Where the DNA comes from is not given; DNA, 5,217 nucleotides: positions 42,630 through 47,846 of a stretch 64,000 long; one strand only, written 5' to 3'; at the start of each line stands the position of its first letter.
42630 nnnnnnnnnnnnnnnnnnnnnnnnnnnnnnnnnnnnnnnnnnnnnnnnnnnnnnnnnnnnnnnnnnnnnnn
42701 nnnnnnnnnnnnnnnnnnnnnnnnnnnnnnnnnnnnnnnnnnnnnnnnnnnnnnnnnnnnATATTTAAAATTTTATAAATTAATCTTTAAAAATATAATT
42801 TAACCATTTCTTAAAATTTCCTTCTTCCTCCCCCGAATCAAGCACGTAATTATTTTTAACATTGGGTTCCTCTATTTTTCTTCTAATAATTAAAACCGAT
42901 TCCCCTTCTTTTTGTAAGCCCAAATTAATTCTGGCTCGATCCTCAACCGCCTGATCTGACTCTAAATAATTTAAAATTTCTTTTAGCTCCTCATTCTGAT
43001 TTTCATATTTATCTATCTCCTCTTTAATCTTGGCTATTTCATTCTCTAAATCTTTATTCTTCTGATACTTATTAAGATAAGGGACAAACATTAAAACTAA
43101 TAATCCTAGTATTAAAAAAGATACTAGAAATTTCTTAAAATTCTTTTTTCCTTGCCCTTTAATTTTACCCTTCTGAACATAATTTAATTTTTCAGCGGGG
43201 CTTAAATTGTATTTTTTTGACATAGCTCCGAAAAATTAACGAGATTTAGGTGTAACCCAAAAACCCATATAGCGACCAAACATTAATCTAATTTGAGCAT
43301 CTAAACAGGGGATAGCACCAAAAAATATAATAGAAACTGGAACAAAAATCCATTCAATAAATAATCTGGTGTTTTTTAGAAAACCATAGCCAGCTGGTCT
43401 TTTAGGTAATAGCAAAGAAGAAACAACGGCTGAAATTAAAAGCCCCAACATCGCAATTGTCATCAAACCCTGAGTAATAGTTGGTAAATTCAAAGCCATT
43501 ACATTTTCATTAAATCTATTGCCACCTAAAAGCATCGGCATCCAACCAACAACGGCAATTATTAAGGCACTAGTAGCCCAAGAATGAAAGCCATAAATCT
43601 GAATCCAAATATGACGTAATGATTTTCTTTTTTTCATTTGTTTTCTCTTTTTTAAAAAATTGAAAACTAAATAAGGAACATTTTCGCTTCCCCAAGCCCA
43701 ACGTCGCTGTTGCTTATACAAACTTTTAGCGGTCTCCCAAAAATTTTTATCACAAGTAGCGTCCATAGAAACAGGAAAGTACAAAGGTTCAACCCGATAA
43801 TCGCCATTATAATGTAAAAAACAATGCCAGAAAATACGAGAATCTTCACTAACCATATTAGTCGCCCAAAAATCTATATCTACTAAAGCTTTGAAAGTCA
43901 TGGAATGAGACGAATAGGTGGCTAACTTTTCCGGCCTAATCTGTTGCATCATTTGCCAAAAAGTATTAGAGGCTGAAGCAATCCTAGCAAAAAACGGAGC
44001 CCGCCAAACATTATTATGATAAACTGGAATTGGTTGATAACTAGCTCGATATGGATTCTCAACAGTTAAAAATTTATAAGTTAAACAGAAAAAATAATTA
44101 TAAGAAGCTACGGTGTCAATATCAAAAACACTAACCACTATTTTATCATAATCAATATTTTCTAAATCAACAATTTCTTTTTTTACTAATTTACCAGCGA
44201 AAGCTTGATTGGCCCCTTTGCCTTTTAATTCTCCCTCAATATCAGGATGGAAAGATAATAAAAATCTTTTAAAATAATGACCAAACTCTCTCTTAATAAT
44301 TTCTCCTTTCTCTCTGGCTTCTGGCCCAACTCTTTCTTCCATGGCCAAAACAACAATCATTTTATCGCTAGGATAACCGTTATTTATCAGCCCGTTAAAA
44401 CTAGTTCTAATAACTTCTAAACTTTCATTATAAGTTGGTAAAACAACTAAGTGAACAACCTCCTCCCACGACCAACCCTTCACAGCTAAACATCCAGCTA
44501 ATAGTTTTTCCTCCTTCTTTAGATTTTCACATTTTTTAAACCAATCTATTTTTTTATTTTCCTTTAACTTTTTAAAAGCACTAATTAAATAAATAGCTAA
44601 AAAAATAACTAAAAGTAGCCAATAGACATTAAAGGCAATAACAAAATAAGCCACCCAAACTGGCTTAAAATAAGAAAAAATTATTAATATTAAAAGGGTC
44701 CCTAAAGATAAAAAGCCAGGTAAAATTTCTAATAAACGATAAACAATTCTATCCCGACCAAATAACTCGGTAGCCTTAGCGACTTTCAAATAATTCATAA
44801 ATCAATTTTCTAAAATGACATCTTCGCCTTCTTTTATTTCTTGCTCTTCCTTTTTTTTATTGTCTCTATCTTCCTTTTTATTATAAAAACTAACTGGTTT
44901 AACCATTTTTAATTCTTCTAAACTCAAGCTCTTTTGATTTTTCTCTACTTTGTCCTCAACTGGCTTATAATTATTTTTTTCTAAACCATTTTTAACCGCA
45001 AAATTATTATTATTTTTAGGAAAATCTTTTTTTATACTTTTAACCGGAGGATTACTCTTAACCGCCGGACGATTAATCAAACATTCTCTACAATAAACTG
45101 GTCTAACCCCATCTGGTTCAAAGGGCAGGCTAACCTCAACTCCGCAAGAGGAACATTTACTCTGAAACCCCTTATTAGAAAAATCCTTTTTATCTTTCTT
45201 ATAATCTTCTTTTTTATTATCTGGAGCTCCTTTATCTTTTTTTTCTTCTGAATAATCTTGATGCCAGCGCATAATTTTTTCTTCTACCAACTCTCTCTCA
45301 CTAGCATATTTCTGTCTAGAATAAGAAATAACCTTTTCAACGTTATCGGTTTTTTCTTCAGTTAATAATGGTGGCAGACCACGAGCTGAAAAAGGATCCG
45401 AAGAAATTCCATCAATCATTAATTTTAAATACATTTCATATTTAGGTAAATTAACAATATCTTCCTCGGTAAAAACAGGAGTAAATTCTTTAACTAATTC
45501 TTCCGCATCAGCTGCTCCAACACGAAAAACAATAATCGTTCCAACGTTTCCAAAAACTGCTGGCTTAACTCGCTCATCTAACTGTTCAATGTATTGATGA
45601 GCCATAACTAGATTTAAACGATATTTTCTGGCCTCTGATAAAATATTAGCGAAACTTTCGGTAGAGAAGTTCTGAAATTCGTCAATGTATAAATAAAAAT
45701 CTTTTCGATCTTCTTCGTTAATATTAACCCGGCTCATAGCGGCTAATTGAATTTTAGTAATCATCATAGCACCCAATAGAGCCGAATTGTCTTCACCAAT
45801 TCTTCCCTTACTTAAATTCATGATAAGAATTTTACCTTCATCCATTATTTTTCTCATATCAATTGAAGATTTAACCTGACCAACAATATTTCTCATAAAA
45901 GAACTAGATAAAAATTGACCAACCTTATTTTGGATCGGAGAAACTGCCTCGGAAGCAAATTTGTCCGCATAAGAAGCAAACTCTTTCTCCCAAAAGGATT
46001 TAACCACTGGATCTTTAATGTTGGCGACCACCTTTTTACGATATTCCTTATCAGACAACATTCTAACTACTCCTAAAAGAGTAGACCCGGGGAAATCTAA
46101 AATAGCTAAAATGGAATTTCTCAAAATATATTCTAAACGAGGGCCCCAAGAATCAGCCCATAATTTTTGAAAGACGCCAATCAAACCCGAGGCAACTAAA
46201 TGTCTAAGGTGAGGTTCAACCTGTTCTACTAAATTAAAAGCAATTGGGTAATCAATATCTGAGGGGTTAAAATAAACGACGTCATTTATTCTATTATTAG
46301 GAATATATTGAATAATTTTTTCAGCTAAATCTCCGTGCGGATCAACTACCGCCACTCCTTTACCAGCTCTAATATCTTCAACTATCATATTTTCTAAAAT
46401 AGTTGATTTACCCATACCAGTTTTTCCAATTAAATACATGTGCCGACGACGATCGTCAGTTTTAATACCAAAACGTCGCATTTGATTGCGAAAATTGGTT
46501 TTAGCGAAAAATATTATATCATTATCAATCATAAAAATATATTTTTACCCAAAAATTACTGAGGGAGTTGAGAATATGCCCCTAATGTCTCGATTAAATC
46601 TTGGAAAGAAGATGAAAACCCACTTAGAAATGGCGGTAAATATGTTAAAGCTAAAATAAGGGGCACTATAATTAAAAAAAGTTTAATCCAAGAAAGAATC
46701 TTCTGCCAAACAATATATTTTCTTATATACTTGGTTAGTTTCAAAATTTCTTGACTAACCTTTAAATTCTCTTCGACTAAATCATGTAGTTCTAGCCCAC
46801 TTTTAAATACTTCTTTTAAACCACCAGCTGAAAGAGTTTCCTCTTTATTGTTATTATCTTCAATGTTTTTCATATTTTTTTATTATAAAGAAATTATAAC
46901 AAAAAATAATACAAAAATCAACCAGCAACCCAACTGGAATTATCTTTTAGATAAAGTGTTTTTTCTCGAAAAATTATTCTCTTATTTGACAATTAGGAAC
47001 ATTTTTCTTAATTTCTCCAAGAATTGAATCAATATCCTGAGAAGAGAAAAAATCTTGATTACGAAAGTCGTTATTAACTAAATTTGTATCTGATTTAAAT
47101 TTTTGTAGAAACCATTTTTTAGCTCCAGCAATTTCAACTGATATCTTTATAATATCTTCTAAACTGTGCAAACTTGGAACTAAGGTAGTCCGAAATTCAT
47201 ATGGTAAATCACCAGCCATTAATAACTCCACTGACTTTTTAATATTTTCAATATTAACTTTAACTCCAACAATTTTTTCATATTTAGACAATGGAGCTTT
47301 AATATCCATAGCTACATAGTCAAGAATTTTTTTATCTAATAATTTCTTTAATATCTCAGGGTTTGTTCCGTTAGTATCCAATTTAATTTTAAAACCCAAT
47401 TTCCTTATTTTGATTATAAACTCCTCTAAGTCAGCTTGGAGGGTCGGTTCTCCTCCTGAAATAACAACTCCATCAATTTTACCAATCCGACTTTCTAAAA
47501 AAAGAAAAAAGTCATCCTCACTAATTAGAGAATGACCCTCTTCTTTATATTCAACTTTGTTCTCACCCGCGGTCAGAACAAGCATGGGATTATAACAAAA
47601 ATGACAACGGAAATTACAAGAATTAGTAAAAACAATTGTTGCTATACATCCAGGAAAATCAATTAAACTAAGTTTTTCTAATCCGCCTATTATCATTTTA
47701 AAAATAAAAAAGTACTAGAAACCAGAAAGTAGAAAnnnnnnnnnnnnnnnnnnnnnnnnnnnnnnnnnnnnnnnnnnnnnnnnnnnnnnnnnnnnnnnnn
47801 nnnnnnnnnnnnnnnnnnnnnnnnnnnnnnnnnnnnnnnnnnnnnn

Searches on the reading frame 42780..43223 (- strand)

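Call 10: search_protein_families(library=pfam, proteins=[window:42780-43223:-], max_evalue=0.01)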
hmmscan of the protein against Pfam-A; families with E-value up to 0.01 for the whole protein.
window:42780-43223:- (147 aa): 7 families
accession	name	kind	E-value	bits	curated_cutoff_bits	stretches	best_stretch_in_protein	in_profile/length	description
PF04977.20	DivIC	-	5.9e-12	45.7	28.9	1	38-114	1-78/80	Septum formation initiator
PF19745.5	FUT8_N_cat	-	0.0011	18.3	27.6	1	32-117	11-98/499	Alpha-(1,6)-fucosyltransferase N- and catalytic domains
PF17561.7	TssO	-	0.0016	19.1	29.2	1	28-87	9-71/148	Type VI secretion system, TssO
PF09716.15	ETRAMP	-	0.0025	18.2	29.1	1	29-77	3-51/81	Malarial early transcribed membrane protein (ETRAMP)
PF15916.11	DUF4743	-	0.0044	17.5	25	1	14-94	4-85/118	Domain of unknown function (DUF4743)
PF02090.21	SPAM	-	0.0053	17.1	35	1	58-117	23-77/142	Salmonella surface presentation of antigen gene type M protein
PF07407.17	Seadorna_VP6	-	0.0066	16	27.2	1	54-94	2-42/399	Seadornavirus VP6 protein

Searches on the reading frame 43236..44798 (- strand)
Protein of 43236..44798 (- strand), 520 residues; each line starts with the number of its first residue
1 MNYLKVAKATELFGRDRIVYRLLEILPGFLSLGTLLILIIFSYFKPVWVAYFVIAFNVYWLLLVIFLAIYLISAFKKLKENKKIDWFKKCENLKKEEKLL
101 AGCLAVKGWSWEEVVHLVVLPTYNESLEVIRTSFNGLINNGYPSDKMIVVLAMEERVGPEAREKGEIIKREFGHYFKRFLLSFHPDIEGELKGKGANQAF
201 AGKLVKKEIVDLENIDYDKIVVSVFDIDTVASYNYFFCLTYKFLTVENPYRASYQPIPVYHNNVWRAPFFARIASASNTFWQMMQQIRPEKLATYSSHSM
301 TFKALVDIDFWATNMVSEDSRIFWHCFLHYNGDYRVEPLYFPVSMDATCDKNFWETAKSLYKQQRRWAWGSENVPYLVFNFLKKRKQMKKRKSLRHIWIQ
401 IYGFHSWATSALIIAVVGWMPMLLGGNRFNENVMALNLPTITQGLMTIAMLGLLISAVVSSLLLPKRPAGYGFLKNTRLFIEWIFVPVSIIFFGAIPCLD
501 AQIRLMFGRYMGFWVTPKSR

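Call 10: search_protein_families(library=pfam, proteins=[window:43236-44798:-], max_evalue=0.01)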
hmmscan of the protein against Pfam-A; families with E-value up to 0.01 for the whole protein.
window:43236-44798:- (520 aa): 1 family
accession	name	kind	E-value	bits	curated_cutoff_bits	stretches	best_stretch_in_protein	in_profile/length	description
PF13632.12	Glyco_trans_2_3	-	0.00052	20.3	27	1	224-422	4-182/198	Glycosyl transferase family group 2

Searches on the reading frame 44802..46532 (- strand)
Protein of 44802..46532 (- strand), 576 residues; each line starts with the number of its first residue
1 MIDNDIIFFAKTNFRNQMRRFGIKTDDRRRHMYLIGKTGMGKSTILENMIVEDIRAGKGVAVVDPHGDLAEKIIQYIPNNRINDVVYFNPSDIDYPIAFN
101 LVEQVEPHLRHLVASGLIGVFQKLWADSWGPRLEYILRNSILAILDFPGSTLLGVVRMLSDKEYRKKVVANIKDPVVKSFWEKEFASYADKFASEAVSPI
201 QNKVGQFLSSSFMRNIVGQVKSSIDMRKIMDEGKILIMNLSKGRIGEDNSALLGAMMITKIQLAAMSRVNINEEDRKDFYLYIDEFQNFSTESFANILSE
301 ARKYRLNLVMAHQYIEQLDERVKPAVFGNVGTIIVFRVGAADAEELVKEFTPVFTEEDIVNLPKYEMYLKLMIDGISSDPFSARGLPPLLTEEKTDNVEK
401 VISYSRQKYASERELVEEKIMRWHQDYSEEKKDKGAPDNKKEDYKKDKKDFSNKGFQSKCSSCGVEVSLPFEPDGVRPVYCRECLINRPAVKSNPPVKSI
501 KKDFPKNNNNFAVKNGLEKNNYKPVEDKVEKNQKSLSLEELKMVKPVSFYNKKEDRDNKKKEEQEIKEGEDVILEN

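Call 10: search_protein_families(library=pfam, proteins=[window:44802-46532:-], max_evalue=0.01)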
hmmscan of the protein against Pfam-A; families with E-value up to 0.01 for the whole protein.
window:44802-46532:- (576 aa): 8 families
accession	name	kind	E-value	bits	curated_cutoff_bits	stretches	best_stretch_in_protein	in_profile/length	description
PF10412.15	TrwB_AAD_bind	-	1.5e-11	44.3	20.5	1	25-345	11-317/387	Type IV secretion-system coupling protein DNA-binding domain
PF23477.1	zf_Tbcl_2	-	4.5e-11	42.7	27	1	456-485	4-33/37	Probable treble clef zinc finger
PF01935.23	DUF87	-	1.9e-06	28.6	23.2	1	29-244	23-205/220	Helicase HerA, central domain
PF12696.13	TraG-D_C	-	9.1e-06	26.1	22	1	279-341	2-69/126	TraM recognition site of TraD and TraG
PF13401.12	AAA_22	-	0.0001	23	27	0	28-53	4-29/130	AAA domain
PF25199.1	nSTAND_NTPase5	-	0.00037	20.8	34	1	24-105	36-119/145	Novel STAND NTPase 5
PF13245.12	AAA_19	-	0.0046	17.6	25.1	0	27-62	9-46/134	AAA domain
PF03308.22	MeaB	-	0.0083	15.6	23.1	0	31-65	35-71/273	Methylmalonyl Co-A mutase-associated GTPase MeaB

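Call 81: search_protein_families(library=phrogs, proteins=[window:44802-46532:-], max_evalue=0.01)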
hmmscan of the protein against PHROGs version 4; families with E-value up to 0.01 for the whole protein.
window:44802-46532:- (576 aa): 3 families
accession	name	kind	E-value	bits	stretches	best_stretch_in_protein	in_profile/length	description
phrog_5156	-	unknown function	9.7e-72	243.2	1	25-435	407-819/824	-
phrog_7035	-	unknown function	6.3e-17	62.2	2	226-366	443-586/969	-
phrog_2666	-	head and packaging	7.7e-10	39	1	15-74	307-366/555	terminase large subunit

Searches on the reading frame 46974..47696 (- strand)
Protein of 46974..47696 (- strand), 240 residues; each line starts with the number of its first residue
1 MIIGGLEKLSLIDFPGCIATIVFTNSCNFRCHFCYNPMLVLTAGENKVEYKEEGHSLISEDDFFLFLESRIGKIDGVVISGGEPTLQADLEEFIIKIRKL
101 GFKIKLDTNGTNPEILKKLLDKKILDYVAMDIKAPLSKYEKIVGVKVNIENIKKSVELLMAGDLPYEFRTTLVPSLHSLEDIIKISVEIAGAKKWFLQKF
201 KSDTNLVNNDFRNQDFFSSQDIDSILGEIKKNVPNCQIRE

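Call 10: search_protein_families(library=pfam, proteins=[window:46974-47696:-], max_evalue=0.01)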
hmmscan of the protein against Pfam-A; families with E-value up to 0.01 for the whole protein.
window:46974-47696:- (240 aa): 2 families
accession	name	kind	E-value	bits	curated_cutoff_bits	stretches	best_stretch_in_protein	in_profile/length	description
PF04055.27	Radical_SAM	-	3.7e-23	82.9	29.5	1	21-175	1-155/166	Radical SAM superfamily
PF13353.11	Fer4_12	-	2.5e-07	31.5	22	1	20-137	8-118/137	4Fe-4S single cluster domain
